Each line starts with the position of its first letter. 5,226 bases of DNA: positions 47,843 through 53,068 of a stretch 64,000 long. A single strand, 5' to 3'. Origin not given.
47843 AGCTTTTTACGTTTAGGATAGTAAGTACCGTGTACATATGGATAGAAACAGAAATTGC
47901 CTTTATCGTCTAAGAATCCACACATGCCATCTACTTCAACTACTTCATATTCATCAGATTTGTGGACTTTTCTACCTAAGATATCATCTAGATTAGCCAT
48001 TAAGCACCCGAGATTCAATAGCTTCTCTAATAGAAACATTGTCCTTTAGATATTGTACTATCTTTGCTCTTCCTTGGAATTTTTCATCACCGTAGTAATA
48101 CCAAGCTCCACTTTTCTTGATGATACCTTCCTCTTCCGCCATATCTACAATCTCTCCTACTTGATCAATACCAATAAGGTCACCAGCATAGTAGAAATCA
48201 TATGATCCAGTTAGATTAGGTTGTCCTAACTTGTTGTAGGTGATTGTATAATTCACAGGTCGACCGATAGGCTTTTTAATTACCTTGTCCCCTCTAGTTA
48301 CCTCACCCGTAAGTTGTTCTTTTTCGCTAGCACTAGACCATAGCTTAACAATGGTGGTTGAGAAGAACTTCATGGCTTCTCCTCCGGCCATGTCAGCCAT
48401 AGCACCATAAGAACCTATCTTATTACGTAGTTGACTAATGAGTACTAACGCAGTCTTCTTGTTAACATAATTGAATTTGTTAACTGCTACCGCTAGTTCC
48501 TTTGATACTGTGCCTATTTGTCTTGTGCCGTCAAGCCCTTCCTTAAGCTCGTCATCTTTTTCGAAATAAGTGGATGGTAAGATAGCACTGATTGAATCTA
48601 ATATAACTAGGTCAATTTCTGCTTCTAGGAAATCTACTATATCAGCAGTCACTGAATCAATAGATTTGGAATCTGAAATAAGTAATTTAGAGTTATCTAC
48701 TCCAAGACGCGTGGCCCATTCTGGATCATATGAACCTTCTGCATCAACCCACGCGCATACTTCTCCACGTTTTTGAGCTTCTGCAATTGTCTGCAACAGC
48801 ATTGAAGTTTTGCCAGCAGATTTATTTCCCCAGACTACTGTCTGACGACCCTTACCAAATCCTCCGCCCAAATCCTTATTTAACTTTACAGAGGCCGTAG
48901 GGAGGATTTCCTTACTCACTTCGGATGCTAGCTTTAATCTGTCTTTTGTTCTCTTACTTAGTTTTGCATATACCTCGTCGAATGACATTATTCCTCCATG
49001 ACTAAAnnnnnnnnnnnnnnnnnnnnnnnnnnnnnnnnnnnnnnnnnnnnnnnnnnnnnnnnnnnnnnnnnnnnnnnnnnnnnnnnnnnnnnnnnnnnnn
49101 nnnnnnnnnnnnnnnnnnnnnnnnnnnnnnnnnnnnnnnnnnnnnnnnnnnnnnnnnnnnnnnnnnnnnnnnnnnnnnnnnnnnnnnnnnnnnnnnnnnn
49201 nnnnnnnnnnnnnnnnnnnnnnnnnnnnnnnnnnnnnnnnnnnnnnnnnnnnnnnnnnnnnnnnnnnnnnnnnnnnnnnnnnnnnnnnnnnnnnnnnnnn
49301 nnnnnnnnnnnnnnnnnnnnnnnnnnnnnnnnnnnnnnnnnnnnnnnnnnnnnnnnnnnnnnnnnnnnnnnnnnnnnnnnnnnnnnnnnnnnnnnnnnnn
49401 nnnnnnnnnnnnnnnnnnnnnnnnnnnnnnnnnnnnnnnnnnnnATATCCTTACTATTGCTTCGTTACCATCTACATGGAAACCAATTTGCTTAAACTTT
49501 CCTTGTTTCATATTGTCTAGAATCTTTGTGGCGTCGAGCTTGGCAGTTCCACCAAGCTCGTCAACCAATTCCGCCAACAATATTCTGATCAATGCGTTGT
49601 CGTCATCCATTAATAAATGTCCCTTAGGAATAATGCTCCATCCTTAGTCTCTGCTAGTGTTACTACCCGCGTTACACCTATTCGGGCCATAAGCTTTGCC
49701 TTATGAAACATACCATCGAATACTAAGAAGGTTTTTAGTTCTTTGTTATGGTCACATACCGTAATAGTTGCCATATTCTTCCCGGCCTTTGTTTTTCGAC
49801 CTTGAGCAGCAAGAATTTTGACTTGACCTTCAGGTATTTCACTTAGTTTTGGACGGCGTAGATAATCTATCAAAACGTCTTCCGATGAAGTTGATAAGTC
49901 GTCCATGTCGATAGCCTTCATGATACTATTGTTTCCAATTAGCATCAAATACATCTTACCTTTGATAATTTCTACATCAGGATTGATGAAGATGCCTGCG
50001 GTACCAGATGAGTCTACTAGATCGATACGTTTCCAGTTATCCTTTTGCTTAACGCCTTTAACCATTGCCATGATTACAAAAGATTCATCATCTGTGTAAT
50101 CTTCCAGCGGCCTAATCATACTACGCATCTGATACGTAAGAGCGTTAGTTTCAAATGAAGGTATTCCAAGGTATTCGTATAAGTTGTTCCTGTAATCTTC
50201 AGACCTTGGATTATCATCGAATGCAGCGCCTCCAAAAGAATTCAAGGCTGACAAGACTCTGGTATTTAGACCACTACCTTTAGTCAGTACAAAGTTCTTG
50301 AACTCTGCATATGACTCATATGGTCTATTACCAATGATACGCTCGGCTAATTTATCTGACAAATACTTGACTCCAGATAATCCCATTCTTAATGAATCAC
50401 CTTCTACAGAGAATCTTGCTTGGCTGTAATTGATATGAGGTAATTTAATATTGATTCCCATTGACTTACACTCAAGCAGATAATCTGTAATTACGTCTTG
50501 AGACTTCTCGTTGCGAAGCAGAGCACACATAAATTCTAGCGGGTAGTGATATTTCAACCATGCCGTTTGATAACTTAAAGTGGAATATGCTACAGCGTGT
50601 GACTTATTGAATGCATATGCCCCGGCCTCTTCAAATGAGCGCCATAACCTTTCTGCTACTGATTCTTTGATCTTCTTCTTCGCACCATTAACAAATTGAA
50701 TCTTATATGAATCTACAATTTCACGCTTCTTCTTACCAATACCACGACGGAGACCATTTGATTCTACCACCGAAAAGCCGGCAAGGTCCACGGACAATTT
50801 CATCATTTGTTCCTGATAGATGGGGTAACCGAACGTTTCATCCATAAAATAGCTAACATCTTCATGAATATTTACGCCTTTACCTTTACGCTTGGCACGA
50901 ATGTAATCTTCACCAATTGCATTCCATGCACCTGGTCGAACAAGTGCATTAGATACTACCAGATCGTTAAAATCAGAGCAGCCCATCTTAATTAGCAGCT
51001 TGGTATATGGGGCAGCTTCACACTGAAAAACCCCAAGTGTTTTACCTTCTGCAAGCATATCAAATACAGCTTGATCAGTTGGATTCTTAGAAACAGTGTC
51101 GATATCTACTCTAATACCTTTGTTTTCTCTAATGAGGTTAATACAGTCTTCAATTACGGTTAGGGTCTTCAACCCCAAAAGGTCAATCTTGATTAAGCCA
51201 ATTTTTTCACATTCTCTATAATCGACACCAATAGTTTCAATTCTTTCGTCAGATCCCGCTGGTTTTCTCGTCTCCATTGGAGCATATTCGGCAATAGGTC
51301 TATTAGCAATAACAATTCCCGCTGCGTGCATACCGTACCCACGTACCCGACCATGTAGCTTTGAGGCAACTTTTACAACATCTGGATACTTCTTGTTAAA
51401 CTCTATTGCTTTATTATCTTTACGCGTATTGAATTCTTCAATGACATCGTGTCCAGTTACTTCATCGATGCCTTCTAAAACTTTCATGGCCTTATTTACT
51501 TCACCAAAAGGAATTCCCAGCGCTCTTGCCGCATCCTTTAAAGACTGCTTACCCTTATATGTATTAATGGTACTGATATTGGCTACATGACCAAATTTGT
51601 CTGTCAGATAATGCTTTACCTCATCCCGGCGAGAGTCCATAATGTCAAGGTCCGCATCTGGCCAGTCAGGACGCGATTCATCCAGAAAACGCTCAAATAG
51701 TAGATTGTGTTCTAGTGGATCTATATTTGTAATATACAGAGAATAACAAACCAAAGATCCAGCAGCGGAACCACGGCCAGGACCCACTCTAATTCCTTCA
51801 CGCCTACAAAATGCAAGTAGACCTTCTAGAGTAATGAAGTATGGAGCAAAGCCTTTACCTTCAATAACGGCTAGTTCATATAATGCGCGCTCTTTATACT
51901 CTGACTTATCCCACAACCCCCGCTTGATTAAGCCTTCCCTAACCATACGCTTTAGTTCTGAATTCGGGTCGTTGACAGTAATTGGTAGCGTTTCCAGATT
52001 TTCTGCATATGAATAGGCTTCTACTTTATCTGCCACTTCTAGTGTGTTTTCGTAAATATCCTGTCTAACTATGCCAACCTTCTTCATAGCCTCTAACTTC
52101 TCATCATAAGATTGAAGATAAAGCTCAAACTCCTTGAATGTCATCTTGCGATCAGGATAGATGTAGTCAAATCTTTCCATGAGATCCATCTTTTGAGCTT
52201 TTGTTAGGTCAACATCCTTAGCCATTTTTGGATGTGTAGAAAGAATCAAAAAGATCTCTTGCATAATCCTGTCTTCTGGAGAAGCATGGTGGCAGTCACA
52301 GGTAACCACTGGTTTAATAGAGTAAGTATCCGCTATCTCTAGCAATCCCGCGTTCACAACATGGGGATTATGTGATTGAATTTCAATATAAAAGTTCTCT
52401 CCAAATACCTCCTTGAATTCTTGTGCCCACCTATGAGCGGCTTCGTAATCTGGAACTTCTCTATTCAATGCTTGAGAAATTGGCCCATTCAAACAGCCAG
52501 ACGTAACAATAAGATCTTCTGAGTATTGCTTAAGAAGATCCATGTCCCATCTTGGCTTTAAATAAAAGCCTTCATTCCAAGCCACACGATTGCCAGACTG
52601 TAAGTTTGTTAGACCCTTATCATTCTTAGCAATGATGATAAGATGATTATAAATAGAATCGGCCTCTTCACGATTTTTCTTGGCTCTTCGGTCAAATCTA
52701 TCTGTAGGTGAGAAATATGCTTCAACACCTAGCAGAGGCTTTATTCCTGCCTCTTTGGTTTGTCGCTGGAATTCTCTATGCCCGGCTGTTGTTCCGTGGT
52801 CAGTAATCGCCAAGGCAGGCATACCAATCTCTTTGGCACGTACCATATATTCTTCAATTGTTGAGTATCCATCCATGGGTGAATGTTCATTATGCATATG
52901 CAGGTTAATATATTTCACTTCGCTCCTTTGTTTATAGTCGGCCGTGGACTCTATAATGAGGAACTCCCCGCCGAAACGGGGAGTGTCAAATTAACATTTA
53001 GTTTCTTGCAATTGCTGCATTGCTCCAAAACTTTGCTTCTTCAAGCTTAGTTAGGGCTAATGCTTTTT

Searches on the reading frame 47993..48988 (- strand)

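Call 19: search_protein_families(library=pfam, max_evalue=0.001, proteins=[window:47993-48988:-])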
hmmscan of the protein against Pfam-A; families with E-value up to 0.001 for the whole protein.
window:47993-48988:- (331 aa): 3 families
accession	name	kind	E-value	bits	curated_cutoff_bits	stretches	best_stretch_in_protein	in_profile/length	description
PF00154.27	RecA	-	5.7e-36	124.8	27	1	18-246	22-249/262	recA bacterial DNA recombination protein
PF21096.2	RecA_C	-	8.2e-18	64.7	27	1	278-329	1-53/57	RecA C-terminal domain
PF13481.12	AAA_25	-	0.0008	19.5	27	0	40-154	25-172/195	AAA domain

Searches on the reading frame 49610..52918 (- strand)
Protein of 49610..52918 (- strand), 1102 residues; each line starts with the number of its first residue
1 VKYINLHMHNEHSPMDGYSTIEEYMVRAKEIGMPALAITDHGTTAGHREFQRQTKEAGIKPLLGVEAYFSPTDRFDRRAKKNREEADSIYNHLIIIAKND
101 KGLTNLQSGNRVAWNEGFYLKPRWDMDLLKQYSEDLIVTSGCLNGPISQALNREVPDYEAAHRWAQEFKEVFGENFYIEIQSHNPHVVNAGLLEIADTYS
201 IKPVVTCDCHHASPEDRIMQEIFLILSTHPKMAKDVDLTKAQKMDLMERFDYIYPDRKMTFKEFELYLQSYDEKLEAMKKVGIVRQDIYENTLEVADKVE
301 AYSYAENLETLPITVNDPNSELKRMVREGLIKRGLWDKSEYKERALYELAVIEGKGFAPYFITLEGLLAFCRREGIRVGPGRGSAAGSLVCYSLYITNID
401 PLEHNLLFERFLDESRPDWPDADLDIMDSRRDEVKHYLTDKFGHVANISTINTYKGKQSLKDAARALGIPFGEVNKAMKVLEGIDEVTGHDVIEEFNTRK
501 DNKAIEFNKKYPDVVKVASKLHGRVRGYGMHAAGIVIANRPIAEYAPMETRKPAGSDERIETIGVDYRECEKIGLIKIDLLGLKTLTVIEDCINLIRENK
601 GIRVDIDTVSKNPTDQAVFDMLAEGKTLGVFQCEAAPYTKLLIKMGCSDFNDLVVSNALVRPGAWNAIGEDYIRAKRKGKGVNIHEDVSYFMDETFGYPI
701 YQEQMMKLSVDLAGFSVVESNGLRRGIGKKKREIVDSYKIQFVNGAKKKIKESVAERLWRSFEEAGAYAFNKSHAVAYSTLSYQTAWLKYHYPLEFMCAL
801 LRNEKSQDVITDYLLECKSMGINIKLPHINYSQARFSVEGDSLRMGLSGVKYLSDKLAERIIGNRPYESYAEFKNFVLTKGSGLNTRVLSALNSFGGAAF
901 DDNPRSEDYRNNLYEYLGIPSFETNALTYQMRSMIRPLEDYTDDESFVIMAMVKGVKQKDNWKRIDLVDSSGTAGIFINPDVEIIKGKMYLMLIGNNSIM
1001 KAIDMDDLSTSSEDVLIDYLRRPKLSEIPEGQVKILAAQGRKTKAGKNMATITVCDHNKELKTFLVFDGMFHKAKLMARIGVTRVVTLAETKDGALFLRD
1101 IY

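Call 18: search_dna_similar(query=window:49610-52918:-, collection=phages, mode=protein, max_rows=15)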
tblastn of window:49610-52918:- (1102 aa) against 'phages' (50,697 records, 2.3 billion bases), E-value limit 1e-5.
Records with a match: 1438; places in all: 1448; records where one place covers at least 80% of the query: 504.
Best place of each record, by identity: <60% 1438.
By first word of the organism name: Pseudomonas 302; Mycobacterium 282; Streptomyces 211; Gordonia 132; Bacillus 99; Bacteriophage 52; Staphylococcus 47; Microbacterium 36; Escherichia 31; Rhodococcus 22; and 57 more.
By host as written in the record: Mycobacterium smegmatis mc2 155 204; Pseudomonas aeruginosa 118; - 110; Pseudomonas aeruginosa PAO1 86; Streptomyces griseus ATCC 10137 81; Gordonia terrae 3612 65; Streptomyces lividans JI 1326 44; Mycobacterium smegmatis mc#155 37; and 239 more.
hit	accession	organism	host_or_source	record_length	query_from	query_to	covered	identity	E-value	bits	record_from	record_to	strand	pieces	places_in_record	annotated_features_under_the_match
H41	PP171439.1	Streptomyces phage Byblos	soil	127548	1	1101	100%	48.5%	0e+0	1024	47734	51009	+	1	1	record has no annotation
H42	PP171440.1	Streptomyces phage DekoNeimoidia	soil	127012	1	1101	100%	48.5%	0e+0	1024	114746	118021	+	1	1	record has no annotation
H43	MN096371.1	Streptomyces phage Braelyn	Streptomyces griseus ATCC 10137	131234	4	1101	100%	48.5%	0e+0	1025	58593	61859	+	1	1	78: DnaE-like DNA polymerase III alpha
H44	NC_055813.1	Streptomyces phage Braelyn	Streptomyces griseus ATCC 10137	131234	4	1101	100%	48.5%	0e+0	1025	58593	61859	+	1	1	78: DNA polymerase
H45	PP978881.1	Streptomyces phage Navo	Streptomyces lividans JI 1326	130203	4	1101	100%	48.5%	0e+0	1025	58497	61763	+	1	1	77: DnaE-like DNA polymerase III alpha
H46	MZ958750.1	Streptomyces phage Targaryen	Streptomyces lividans JI 1326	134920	4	1101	100%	48.4%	0e+0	1028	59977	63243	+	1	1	80: DnaE-like DNA polymerase III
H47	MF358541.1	Streptomyces phage Warpy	Streptomyces griseus ATCC 10137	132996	4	1101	100%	48.4%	0e+0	1028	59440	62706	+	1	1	DnaE-like DNA polymerase III alpha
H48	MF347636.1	Streptomyces phage NootNoot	Streptomyces griseus ATCC 10137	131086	4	1101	100%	48.4%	0e+0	1025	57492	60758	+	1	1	DnaE-like DNA polymerase III alpha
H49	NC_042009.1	Streptomyces phage NootNoot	Streptomyces griseus ATCC 10137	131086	4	1101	100%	48.4%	0e+0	1025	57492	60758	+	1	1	DNA polymerase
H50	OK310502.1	Streptomyces phage Bartholomune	Streptomyces lividans JI 1326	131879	4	1101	100%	48.4%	0e+0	1025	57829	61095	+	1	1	78: DnaE-like DNA polymerase III alpha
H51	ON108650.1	Streptomyces phage Squillium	Streptomyces lividans JI 1326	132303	4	1101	100%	48.4%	0e+0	1025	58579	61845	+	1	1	79: DnaE-like DNA polymerase III alpha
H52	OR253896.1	Streptomyces phage Persimmon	Streptomyces lividans JI 1326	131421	4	1101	100%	48.4%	0e+0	1025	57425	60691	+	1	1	77: DnaE-like DNA polymerase III alpha | 76: hypothetical protein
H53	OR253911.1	Streptomyces phage PinkiePie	Streptomyces lividans JI 1326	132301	4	1101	100%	48.4%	0e+0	1025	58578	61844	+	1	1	78: DnaE-like DNA polymerase III alpha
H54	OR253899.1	Streptomyces phage Liandry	Streptomyces lividans JI 1326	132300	4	1101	100%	48.4%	0e+0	1025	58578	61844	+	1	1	78: DnaE-like DNA polymerase III alpha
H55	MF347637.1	Streptomyces phage Paradiddles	Streptomyces griseus ATCC 10137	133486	4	1101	100%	48.4%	0e+0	1025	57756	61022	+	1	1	DnaE-like DNA polymerase III alpha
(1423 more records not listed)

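Call 19: search_protein_families(library=pfam, max_evalue=0.001, proteins=[window:49610-52918:-])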
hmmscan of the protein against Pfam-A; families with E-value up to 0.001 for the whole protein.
window:49610-52918:- (1102 aa): 4 families
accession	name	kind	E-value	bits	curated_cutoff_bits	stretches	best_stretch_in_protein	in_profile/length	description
PF07733.18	DNA_pol3_alpha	-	2.1e-72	244.3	23.9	1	321-582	2-260/260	Bacterial DNA polymerase III alpha NTPase domain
PF02811.25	PHP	-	4.9e-42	144.5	26.4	1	6-183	2-164/164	PHP domain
PF17657.6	DNA_pol3_finger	-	1e-39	136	22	1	585-749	1-165/166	Bacterial DNA polymerase III alpha subunit finger domain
PF14579.12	HHH_6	-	3.6e-12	46.7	25.6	1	821-896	1-78/90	Helix-hairpin-helix motif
